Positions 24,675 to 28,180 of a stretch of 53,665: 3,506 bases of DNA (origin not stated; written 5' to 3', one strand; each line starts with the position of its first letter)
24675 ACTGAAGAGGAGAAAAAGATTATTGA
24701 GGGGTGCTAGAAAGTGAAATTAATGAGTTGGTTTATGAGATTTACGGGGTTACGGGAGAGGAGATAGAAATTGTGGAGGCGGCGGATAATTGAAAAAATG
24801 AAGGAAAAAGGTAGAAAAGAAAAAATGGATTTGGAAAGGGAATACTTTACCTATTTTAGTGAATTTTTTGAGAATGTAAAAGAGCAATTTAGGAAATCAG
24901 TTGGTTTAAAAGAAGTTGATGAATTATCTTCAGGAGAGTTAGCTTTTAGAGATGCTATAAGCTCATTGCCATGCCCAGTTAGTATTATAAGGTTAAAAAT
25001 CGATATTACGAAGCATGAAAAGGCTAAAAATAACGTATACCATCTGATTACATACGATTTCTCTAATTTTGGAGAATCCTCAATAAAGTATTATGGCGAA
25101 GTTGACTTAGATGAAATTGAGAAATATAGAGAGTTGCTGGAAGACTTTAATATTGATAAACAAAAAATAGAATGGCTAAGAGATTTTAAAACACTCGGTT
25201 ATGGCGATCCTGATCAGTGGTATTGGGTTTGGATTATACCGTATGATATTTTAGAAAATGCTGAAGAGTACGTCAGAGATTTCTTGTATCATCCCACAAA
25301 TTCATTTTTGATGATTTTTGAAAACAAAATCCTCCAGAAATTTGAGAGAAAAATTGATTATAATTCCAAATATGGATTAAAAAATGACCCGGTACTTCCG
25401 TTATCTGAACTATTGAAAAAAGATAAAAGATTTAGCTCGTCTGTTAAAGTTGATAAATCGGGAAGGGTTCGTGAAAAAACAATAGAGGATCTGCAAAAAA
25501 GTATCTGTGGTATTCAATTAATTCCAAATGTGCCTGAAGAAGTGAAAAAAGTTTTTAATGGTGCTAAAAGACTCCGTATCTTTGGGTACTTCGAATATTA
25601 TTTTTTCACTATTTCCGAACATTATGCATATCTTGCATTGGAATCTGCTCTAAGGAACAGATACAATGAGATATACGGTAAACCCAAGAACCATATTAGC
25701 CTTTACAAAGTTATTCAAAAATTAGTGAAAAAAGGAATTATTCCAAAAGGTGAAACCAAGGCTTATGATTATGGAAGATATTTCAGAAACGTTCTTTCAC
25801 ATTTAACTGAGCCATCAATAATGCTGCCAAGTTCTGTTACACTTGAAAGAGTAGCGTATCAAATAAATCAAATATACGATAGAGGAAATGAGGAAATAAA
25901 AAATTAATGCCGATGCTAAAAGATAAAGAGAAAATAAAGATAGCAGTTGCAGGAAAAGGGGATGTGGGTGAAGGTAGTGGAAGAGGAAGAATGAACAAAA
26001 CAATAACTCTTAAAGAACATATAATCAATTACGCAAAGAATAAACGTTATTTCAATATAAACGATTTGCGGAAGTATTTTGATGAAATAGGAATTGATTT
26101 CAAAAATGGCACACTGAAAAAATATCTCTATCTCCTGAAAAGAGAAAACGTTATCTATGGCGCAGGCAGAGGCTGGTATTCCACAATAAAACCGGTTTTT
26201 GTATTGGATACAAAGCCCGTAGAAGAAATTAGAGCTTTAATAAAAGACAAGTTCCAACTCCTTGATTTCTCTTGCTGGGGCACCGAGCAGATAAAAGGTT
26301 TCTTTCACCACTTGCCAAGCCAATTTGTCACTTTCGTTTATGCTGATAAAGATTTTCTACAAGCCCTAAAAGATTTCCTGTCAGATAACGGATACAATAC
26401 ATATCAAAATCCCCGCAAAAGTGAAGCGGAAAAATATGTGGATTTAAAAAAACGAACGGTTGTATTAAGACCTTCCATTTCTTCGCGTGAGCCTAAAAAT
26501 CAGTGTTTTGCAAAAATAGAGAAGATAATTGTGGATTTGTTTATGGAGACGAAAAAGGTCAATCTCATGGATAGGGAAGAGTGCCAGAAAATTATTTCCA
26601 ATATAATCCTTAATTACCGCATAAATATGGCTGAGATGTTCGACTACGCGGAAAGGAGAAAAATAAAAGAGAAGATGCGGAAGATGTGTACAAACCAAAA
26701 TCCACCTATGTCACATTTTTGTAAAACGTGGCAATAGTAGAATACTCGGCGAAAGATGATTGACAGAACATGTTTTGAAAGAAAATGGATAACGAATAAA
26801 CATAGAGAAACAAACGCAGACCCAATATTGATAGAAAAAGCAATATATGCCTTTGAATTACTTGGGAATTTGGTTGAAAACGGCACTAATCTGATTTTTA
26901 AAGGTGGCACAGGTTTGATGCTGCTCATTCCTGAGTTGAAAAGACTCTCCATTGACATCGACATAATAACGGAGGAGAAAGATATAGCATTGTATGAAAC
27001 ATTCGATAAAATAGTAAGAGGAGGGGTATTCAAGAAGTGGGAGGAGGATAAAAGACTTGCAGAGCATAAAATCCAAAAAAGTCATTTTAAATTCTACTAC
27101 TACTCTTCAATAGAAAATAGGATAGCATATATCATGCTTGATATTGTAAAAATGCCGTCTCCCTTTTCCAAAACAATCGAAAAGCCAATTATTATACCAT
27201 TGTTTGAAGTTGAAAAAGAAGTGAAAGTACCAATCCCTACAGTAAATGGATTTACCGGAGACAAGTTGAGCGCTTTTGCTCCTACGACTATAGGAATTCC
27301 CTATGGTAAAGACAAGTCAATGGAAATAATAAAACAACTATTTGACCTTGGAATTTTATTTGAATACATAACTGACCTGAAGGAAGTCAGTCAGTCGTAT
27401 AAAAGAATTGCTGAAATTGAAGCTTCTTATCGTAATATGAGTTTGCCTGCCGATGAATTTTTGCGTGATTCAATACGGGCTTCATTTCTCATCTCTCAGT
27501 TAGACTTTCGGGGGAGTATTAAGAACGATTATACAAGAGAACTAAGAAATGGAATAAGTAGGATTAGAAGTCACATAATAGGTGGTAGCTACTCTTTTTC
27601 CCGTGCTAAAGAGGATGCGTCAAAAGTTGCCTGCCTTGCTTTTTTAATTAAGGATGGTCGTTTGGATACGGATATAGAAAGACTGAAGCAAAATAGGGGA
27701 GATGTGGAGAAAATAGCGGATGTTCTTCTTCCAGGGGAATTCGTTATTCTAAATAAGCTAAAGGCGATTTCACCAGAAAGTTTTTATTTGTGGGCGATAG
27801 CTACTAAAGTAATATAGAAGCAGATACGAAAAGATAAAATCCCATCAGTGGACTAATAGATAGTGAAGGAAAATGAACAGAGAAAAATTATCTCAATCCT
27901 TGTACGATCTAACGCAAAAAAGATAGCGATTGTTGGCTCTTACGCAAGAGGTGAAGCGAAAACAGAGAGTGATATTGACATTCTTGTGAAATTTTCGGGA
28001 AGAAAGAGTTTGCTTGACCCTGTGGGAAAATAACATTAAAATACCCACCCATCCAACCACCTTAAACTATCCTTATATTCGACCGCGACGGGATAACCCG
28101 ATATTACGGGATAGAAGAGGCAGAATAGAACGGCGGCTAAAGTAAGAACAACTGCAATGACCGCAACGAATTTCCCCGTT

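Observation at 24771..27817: HEPN-like protein translationally coupled to an AbiEi/AbiEii pair: candidate undescribed three-gene abortive-infection module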

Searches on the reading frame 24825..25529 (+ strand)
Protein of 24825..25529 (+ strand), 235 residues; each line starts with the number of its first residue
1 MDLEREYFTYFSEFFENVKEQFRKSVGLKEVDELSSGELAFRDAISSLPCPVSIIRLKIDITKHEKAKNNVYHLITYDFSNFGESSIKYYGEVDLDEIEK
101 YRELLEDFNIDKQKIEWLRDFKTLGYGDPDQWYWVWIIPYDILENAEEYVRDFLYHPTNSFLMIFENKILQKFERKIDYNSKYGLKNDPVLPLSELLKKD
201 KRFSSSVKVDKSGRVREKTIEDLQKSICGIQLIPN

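Call 39: predict_structure(alignment_id=A4)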
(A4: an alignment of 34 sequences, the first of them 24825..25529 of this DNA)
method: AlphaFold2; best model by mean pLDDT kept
length: 235 residues; sequences in the alignment: 34
mean_pLDDT: 87.2   pTM: 0.72
mean pLDDT of the five models: 87.2, 86.9, 86.7, 86.6, 86.1
residues with pLDDT >= 90: 148; 70-90: 66; 50-70: 16; < 50: 5
segments of 3 or more residues with pLDDT < 50: 231-235
pLDDT, mean of each block of 10 residues (from residue 1): 91 97 85 85 96 96 94 96 95 94 86 92 92 94 96 91 94 83 75 72 71 80 70 46
secondary structure, 60 per line:
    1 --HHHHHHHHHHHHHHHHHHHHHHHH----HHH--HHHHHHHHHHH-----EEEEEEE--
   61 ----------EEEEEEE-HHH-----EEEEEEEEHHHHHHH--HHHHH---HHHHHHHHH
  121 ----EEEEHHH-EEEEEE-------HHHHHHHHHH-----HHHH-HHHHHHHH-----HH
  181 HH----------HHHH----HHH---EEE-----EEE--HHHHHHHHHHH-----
elements in order: H3-26 H36-46 E52-58 E71-77 E87-94 H95-101 H104-108 H112-120 E125-128 E133-138 H146-155 H161-164 H166-173 H179-182 H193-196 E207-209 E215-217 H220-230

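Call 44: fold_search(model_id=the predicted structure, library=pdb)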
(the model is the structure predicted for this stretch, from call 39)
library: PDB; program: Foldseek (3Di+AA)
matches with E <= 10: 61; with E <= 0.001: 0
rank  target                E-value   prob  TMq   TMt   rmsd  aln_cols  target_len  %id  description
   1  6ke6_RF               1.6e+00  0.02  0.13  0.13  20.2       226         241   12  3.4 angstrom cryo-EM structure of yeast 90S small subunit preribosome (released 2020-08-05)
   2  7x3k_B                1.7e+00  0.02  0.12  0.07  18.3       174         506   10  Cryo-EM structure of RAC in the State C2 RNC-RAC complex (released 2022-06-29)
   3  2czc_B                2.2e+00  0.02  0.13  0.10  15.3       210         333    8  Crystal structure of glyceraldehyde-3-phosphate dehydrogenase from Pyrococcus horikoshii OT3 (released 2006-01-13)
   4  1a8l                  2.3e+00  0.05  0.14  0.14  10.1        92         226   16  PROTEIN DISULFIDE OXIDOREDUCTASE FROM ARCHAEON PYROCOCCUS FURIOSUS (released 1999-03-30)
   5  9viq_A                2.9e+00  0.03  0.09  0.06  14.1        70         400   14  human alpha 7 nicotinic acetylcholine receptor L277A mutant in complex with L-nicotine (desensitized state) (released 2025-09-10)
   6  2czc_D                3.3e+00  0.01  0.13  0.10  15.1       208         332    8  Crystal structure of glyceraldehyde-3-phosphate dehydrogenase from Pyrococcus horikoshii OT3 (released 2006-01-13)
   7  2czc_A                4.0e+00  0.01  0.13  0.11  15.1       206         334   10  Crystal structure of glyceraldehyde-3-phosphate dehydrogenase from Pyrococcus horikoshii OT3 (released 2006-01-13)
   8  6t9i_B                4.0e+00  0.01  0.13  0.13  25.9       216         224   10  cryo-EM structure of transcription coactivator SAGA (released 2020-01-29)
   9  1j08_A                4.2e+00  0.03  0.14  0.14  10.3        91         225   19  Crystal structure of glutaredoxin-like protein from Pyrococcus horikoshii (released 2003-05-11)
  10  6z1p_AR               4.2e+00  0.01  0.11  0.10  17.1       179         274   13  Structure of the mitochondrial ribosome from Tetrahymena thermophila (released 2020-06-24)
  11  8xqw_E                4.7e+00  0.03  0.10  0.03   9.0        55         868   13  Cryo-EM structure of the Ycf2-FtsHi motor complex from Chlamydomonas reinhardtii in AMPPNP bound state (released 2024-09-11)
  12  6f15_A                4.7e+00  0.01  0.08  0.06   6.2        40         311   15  GLIC mutant H127Q (released 2018-01-10)
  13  6q5g_A                5.3e+00  0.02  0.07  0.05  17.0        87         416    7  The ABC transporter associated binding protein from B. animalis subsp. lactis Bl-04 without ligand. SeMet variant (released 2019-06-19)
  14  8v8c_C                6.0e+00  0.01  0.09  0.06  13.4        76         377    9  Alpha7-nicotinic acetylcholine receptor time resolved bound to epibatidine and PNU-120596 asymmetric state 1 (released 2024-02-21)
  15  9iir_A                6.0e+00  0.01  0.08  0.05  14.8        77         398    9  human alpha 7 nicotinic acetylcholine receptor in complex with GAT107 and calcium (desensitized state) (released 2025-04-23)
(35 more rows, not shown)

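Call 76: search_protein_representatives(protein=window:24825-25529:+)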
Query: 235 residues. Proteins with E-value up to 0.001 (for the whole library): 92; up to 1e-10: 48; up to 1e-30: 12. The best 92 are listed.
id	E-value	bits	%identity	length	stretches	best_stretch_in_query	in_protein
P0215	6.7e-69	248.4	52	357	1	1-235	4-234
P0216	1.2e-61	224.7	48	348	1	1-234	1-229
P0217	1.1e-56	208.5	48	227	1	1-205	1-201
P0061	4.0e-56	206.6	55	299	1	52-234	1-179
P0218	3.2e-51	190.6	87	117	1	2-103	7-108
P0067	3.1e-45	171.0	77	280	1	124-235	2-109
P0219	6.1e-44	166.8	38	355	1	8-234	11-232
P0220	3.0e-40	154.7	42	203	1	2-201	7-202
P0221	1.7e-38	148.9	43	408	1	4-235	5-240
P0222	3.5e-38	147.9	70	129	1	1-99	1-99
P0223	1.1e-36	143.0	34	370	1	3-234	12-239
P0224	5.4e-33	130.9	40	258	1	5-234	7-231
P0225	2.4e-30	122.3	39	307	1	2-234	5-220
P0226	8.8e-28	113.9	61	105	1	1-88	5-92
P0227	2.7e-27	112.3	34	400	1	6-234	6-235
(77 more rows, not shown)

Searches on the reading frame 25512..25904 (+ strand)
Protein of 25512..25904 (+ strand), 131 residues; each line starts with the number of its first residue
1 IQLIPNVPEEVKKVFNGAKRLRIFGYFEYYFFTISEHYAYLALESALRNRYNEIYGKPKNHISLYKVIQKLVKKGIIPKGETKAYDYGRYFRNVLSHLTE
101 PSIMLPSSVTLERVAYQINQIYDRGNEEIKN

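Call 64: search_solved_structures(query=A6, max_evalue=10, show_alignments=3)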
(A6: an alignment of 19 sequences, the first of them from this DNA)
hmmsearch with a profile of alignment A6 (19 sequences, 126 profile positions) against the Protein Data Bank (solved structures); distinct sequences matched with E-value up to 10: 1.
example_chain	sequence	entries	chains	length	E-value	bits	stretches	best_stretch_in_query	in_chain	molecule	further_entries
9ugr_A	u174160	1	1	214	0.047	17.2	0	54-124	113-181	Syn-F4-Link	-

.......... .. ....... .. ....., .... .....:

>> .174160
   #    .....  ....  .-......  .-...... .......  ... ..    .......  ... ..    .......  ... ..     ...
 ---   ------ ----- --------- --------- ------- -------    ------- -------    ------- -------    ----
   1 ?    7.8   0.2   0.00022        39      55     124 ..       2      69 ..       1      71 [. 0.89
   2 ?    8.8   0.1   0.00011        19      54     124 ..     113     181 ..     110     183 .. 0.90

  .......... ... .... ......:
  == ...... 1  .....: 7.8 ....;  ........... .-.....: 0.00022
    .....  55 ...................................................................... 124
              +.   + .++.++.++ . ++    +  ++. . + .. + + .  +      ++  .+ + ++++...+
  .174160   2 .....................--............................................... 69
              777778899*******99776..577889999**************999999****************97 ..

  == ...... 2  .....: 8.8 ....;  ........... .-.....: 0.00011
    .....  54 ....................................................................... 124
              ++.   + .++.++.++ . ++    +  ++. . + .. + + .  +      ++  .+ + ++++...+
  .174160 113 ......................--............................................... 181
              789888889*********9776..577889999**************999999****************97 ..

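Call 87: find_homologous_proteins(query=A6, max_evalue=0.01)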
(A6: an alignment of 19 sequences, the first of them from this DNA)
Query A6 (19 sequences) (131 aa, profile of the alignment): 66 proteins with E <= 0.01 among 1170 candidates.
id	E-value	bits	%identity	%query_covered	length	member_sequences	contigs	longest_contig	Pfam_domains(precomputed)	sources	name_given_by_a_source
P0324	6.1e-56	206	71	98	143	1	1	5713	-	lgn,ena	-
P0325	7.2e-55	203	77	93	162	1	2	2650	-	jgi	-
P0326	6.2e-53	196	73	98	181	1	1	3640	-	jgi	jgi:hypothetical protein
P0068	5.5e-52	193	70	93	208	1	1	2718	-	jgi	-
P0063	2.9e-51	191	67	95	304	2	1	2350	-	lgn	-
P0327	4.9e-51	190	79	94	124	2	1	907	-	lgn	-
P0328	8.6e-51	189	71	97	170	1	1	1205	-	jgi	-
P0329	1.8e-50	188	41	95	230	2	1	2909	-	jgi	jgi:hypothetical protein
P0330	9.0e-50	186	40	93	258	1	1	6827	-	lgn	-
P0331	7.8e-49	183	39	95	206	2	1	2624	-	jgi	jgi:hypothetical protein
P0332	9.8e-49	183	61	94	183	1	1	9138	-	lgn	-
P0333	1.0e-47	179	39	95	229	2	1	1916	-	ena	-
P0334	1.3e-47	179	34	97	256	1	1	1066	-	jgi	jgi:hypothetical protein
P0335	1.7e-47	179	41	93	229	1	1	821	-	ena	-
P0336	2.1e-47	178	41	92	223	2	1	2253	-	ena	-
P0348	2.8e-41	159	54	93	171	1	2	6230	PF13643.12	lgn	-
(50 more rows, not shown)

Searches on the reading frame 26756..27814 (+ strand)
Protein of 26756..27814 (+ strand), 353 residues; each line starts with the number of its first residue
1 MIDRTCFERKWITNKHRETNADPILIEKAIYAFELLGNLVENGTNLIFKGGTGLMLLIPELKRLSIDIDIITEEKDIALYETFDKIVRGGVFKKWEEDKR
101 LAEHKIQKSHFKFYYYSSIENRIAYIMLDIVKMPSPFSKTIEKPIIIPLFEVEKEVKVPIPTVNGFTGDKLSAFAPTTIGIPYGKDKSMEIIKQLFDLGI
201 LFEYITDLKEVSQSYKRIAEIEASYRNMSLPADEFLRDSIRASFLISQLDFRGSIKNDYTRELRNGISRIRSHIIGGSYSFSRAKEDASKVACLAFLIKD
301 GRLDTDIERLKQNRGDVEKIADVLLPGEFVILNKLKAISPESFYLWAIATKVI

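Call 6: search_protein_families(library=pfam, proteins=[window:26756-27814:+], max_evalue=1)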
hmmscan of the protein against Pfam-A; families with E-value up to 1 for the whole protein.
window:26756-27814:+ (353 aa): 3 families
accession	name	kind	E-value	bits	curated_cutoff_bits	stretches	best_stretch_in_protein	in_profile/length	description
PF08843.17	AbiEii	-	1.7e-14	54.8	22.5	1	40-234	9-199/238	Nucleotidyl transferase AbiEii toxin, Type IV TA system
PF18211.6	Csm1_B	-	0.13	12.6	26.4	1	32-85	25-78/94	Csm1 subunit domain B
PF00455.28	DeoRC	-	0.22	11.9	31.8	1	38-112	15-94/160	DeoR C terminal sensor domain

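Call 7: search_protein_families(library=padloc, proteins=[window:26756-27814:+], max_evalue=1)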
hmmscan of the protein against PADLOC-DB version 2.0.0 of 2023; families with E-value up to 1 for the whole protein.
window:26756-27814:+ (353 aa): 18 families
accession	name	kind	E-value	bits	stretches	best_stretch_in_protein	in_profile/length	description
PDLC02299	AbiEii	-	4.1e-105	349.9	1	1-352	1-343/344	AbiEii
PDLC02292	AbiEii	-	3.6e-11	41.4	1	12-140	14-140/283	AbiEii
PDLC02289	AbiEii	-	3e-07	28.3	1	10-95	16-91/309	AbiEii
PDLC02297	AbiEii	-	5e-07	27.4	1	20-107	16-108/307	AbiEii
PDLC02305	AbiEii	-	1.7e-06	25.5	1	9-70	5-69/306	AbiEii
PDLC02316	AbiEii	-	3e-06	24.9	1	3-77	6-81/314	AbiEii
PDLC02324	AbiEii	-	2.7e-05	22.1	1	43-88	24-70/231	AbiEii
PDLC02291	AbiEii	-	3.4e-05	21.3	1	13-202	24-201/310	AbiEii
PDLC02328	AbiEii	-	0.00032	18.7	1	40-88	9-56/203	AbiEii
PDLC02290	AbiEii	-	0.00049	17.7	1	40-71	19-50/290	AbiEii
PDLC02323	AbiEii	-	0.00064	17.4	1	38-86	31-81/248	AbiEii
PDLC02307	AbiEii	-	0.0017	16.2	1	36-81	16-56/219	AbiEii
PDLC02304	AbiEii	-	0.002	16.1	1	11-87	6-84/260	AbiEii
PDLC02303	AbiEii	-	0.0021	15.6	1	43-174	38-166/249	AbiEii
PDLC02322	AbiEii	-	0.004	14.6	1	17-72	21-76/324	AbiEii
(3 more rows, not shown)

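Call 8: search_protein_families(library=ncbifam, proteins=[window:26756-27814:+], max_evalue=1)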
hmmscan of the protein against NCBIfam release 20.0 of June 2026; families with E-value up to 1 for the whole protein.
window:26756-27814:+ (353 aa): 1 family
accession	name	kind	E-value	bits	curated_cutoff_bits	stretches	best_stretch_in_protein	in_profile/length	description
NF007970.0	PRK10694.1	equivalog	0.15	12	162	1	218-303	7-86/133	acyl-CoA thioester hydrolase YciA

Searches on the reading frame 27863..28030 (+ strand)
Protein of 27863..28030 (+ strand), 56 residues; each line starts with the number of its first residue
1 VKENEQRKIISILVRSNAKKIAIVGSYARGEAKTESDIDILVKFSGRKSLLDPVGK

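Call 6: search_protein_families(library=pfam, proteins=[window:27863-28030:+], max_evalue=1)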
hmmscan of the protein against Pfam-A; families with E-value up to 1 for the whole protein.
window:27863-28030:+ (56 aa): 4 families
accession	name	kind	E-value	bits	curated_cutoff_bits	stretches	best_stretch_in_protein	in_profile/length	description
PF01909.29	NTP_transf_2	-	1.1e-09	38.9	21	1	7-48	2-44/93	Nucleotidyltransferase domain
PF18765.7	Polbeta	-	5.8e-08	33.2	26.9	1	8-49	2-44/93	Polymerase beta, Nucleotidyltransferase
PF14792.12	DNA_pol_B_palm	-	0.0051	17.5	25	1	19-47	25-52/113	DNA polymerase beta palm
PF22600.2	MTPAP-like_central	-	0.0082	16.7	27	1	18-48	39-69/139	Poly(A) RNA polymerase, mitochondrial-like, central palm domain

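Call 7: search_protein_families(library=padloc, proteins=[window:27863-28030:+], max_evalue=1)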
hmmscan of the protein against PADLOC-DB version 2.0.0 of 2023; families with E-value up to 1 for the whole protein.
window:27863-28030:+ (56 aa): 16 families
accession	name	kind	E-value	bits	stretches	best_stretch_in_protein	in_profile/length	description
PDLC04904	PDC-S09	-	4.3e-13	47.4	1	4-55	11-62/104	-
PDLC04902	PDC-S09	-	2.2e-11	41.9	1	3-51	6-54/97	-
PDLC04906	PDC-S09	-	2.2e-10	38.8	1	15-49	21-55/98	-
PDLC04903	PDC-S09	-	2.1e-08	32.4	1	13-45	21-53/108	-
PDLC04905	PDC-S09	-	5.2e-07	28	1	4-48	7-52/101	-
PDLC04907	PDC-S09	-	1.4e-05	23.2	1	14-48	23-57/114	-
PDLC00771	Cyclase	-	7.4e-05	20.2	1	15-44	39-68/271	oligonucleotide-cyclase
PDLC04369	PDC-M05A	-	0.0001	20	1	18-42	103-127/201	-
PDLC04368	PDC-M05A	-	0.00033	18.6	1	21-42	110-131/201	-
PDLC04901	PDC-S09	-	0.00051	18.8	1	4-41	7-44/126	-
PDLC00786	Cyclase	-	0.0014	16.1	1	15-44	43-73/293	oligonucleotide-cyclase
PDLC00804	Cyclase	-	0.0028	15.3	1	16-44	22-50/256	oligonucleotide-cyclase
PDLC00803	Cyclase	-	0.0044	14.7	1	4-46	30-73/253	oligonucleotide-cyclase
PDLC04778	PDC-M70A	-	0.0063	13.9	1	8-45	38-74/355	-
PDLC00801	Cyclase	-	0.044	10.9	1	17-45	44-73/295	oligonucleotide-cyclase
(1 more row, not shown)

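Call 8: search_protein_families(library=ncbifam, proteins=[window:27863-28030:+], max_evalue=1)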
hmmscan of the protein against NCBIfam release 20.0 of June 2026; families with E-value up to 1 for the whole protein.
window:27863-28030:+ (56 aa): 15 families
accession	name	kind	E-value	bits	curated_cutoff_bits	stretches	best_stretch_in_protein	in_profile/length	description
NF047752.1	MntA_antitoxin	equivalog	1.3e-05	25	60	1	18-45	7-34/106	type VII toxin-antitoxin system MntA family adenylyltransferase antitoxin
NF028535.0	ANT_4p_II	subfamily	0.00052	19.3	350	1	17-45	18-46/251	ANT(4')-II family aminoglycoside nucleotidyltransferase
NF051895.1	anti_phage_HalB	equivalog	0.00076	19.1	190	1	22-42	3-23/211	anti-phage Hailong system nucleotidyltransferase HalB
NF012212.1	ANT_9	subfamily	0.021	14.1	340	1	6-43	9-46/249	aminoglycoside nucleotidyltransferase ANT(9)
NF010309.0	PRK13746.1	subfamily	0.021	14.1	193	1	5-45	15-55/263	aminoglycoside adenylyltransferase family protein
NF001366.0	PRK00275.1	equivalog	0.021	12.8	1299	1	20-44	78-104/895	[protein-PII] uridylyltransferase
NF003448.0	PRK05007.1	equivalog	0.023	12.6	1255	1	21-44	83-106/884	bifunctional uridylyltransferase/uridylyl-removing protein GlnD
NF002837.0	PRK03059.1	equivalog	0.027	12.5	1010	1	20-45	64-89/857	[protein-PII] uridylyltransferase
TIGR03671.1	cca_archaeal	equivalog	0.028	13.2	281.3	1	17-45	39-68/410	CCA tRNA nucleotidyltransferase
NF002895.0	PRK03381.1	equivalog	0.053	11.6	631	1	21-48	61-88/782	[protein-PII] uridylyltransferase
NF001265.0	PRK00227.1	equivalog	0.076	11.1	799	1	4-42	13-51/693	[protein-PII] uridylyltransferase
NF053581.1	ANT_3pp_Ic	exception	0.084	12.4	545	1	6-43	16-53/265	aminoglycoside nucleotidyltransferase ANT(3'')-Ic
TIGR01693.1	UTase_glnD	equivalog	0.094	10.9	519.4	1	19-47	42-72/850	[protein-PII] uridylyltransferase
NF003467.0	PRK05092.1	equivalog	0.1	10.2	959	1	12-42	102-134/940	[protein-PII] uridylyltransferase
NF012157.0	ANT_3pp_I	equivalog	0.12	11.6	375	1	6-46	10-50/256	AadA family aminoglycoside 3''-O-nucleotidyltransferase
